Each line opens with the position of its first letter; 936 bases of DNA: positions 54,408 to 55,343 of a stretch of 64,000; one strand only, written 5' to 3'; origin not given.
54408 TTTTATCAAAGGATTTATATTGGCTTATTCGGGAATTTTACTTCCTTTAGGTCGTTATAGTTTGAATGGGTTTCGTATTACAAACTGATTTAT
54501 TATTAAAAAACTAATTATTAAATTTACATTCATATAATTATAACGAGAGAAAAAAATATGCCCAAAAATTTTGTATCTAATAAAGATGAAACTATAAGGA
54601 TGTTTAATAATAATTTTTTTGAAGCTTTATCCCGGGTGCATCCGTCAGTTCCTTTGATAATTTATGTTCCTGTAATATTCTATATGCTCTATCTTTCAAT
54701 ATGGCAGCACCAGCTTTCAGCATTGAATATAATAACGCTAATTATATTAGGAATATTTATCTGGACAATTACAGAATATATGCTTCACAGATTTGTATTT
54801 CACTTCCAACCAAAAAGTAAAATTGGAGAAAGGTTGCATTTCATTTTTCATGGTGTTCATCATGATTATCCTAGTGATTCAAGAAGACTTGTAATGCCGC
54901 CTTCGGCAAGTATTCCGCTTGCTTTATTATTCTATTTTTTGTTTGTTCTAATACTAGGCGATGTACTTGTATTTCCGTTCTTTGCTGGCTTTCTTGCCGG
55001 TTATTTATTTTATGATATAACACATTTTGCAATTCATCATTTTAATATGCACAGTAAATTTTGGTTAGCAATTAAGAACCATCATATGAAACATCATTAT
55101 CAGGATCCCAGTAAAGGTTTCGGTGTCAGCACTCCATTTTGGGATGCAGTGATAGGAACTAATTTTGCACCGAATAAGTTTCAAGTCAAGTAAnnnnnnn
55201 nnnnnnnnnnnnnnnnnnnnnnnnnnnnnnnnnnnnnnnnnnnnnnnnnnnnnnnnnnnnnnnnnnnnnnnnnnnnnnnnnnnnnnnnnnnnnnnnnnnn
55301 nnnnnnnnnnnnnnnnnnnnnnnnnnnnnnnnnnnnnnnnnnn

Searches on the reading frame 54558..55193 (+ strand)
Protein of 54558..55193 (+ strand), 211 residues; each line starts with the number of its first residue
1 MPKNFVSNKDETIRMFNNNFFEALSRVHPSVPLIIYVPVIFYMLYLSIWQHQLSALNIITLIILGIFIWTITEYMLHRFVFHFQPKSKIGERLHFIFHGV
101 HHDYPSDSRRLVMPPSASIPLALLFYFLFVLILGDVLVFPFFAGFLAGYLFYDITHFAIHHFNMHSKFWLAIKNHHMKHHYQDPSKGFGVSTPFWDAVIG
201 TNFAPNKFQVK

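Call 4: search_protein_families(library=pfam, proteins=[window:54558-55193:+], max_evalue=0.1)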
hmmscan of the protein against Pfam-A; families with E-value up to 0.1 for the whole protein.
window:54558-55193:+ (211 aa): 1 family
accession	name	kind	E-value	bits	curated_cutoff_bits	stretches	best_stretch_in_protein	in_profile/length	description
PF04116.19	FA_hydroxylase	-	8.1e-20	72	31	1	63-201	2-132/132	Fatty acid hydroxylase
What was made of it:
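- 54558..55193 (+): Fatty-acid hydroxylase superfamily membrane protein. It is a conserved neighbour that overlaps the GH9 start. Whether it belongs to the system is doubtful. PF04116 scores 72 bits (call 4).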
